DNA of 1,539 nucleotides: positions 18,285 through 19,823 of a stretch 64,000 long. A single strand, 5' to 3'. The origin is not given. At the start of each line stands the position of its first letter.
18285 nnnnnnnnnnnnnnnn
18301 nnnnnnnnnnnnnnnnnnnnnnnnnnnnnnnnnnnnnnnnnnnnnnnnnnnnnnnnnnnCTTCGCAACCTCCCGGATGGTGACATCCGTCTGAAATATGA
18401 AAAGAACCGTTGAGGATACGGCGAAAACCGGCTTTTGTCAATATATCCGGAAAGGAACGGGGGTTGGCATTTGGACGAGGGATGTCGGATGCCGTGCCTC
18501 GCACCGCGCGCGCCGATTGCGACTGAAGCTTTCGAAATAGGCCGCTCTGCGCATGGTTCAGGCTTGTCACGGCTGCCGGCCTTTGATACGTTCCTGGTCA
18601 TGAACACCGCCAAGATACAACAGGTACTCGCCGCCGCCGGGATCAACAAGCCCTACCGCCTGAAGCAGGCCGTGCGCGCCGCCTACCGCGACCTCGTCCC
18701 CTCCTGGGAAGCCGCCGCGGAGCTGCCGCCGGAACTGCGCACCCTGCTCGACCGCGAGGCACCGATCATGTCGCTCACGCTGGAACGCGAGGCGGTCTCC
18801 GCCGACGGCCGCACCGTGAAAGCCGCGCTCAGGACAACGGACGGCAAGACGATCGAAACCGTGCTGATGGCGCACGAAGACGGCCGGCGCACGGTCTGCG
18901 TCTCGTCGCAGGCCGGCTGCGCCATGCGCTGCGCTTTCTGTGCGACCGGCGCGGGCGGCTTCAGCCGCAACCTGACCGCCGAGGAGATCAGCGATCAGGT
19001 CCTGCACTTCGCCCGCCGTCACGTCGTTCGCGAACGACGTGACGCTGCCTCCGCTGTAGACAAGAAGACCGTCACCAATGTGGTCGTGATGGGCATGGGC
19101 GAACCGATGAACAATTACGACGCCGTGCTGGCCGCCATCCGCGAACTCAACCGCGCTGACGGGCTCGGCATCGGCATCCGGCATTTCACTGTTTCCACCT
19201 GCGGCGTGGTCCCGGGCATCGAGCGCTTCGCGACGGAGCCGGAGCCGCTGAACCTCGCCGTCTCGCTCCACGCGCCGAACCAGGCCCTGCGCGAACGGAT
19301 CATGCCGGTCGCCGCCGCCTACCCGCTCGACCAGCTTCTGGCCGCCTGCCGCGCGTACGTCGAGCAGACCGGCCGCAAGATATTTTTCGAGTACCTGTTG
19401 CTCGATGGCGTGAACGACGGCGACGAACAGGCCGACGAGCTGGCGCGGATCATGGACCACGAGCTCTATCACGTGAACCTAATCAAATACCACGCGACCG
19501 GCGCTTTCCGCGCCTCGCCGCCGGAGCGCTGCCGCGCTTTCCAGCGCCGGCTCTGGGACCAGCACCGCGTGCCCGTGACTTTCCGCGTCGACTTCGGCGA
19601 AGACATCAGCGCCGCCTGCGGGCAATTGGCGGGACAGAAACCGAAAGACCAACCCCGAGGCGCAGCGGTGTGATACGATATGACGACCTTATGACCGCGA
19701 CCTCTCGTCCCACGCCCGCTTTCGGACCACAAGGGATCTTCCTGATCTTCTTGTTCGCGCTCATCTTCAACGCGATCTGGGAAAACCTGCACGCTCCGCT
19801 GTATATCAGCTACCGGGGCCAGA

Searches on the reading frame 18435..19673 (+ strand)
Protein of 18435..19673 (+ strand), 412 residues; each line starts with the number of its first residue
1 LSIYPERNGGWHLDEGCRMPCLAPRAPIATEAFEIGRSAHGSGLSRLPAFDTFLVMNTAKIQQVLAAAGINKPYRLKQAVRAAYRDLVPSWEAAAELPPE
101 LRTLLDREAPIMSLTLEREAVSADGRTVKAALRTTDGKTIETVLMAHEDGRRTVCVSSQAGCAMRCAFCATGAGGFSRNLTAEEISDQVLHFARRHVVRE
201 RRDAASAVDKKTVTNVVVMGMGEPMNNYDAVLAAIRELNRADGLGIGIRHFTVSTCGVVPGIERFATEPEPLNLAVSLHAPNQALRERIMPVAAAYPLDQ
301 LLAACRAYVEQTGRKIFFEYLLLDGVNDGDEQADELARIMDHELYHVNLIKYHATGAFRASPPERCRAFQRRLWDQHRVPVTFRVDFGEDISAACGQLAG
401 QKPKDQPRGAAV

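Call 13: search_protein_families(library=pfam, proteins=[window:18435-19673:+])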
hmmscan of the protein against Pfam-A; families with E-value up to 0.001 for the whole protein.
window:18435-19673:+ (412 aa): 1 family
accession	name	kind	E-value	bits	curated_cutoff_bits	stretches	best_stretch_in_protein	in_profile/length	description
PF04055.27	Radical_SAM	-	1.8e-15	57.9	29.5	1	157-335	2-164/166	Radical SAM superfamily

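Call 42: find_homologous_proteins(query=window:18600-19670:+, max_evalue=1e-60)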
Query window:18600-19670:+ (357 aa): 5394 proteins with E <= 1e-60 among 8000 candidates; the best 120 are listed.
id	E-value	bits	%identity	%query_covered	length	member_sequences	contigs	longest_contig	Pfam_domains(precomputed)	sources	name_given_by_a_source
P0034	1.0e-235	799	100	100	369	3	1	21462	PF04055.28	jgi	jgi:23S rRNA (adenine2503-C2)-methyltransferase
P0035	5.7e-168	577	76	98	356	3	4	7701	PF04055.28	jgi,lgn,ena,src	-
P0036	7.7e-141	487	65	97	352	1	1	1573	PF04055.28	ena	-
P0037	5.1e-133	462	63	100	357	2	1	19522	PF04055.28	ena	-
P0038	6.3e-130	452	62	100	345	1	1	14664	PF04055.28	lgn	-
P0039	1.0e-121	425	60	98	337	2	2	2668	PF04055.28,PF21016.4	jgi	jgi:23S rRNA (adenine2503-C2)-methyltransferase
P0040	1.5e-117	411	57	99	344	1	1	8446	PF04055.28,PF21016.4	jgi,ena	-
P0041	9.4e-117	408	58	97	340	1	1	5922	PF04055.28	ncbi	-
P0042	5.2e-115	403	58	97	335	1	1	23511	PF04055.28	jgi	jgi:23S rRNA (adenine2503-C2)-methyltransferase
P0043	7.5e-114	399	57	97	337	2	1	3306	PF04055.28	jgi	jgi:23S rRNA (adenine(2503)-C(2))-methyltransferase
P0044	1.7e-113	398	57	97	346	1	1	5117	PF04055.28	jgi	jgi:23S rRNA (adenine2503-C2)-methyltransferase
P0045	4.3e-113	396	56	97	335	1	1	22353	PF04055.28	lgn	-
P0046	9.8e-113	395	57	97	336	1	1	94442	PF04055.28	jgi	jgi:23S rRNA (adenine2503-C2)-methyltransferase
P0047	4.1e-112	393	55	97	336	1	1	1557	PF04055.28,PF21016.4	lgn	-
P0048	2.4e-111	391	56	97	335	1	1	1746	PF04055.28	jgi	-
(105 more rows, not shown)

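Call 44: find_encoding_contigs(protein=P0035, flank=3000, max_places=2)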
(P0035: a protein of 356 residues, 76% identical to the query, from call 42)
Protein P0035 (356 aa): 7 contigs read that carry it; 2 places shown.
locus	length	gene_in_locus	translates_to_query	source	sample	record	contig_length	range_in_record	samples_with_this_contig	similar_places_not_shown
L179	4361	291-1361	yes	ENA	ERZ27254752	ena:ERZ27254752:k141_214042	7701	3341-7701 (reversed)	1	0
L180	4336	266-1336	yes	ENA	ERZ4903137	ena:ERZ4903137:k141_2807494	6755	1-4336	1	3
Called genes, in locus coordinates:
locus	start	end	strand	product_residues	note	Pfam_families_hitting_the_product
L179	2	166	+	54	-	?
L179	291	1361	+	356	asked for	PF04055:Radical_SAM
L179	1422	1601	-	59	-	PF07927:HicA_toxin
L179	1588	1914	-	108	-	-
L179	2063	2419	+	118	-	-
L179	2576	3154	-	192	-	-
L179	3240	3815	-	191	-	PF14066:DUF4256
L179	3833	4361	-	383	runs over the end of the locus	PF04773:FecR (weak)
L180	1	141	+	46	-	?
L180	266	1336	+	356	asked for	PF04055:Radical_SAM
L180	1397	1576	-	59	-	PF07927:HicA_toxin (weak)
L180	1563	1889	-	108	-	-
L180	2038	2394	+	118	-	-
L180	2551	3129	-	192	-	-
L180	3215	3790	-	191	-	PF14066:DUF4256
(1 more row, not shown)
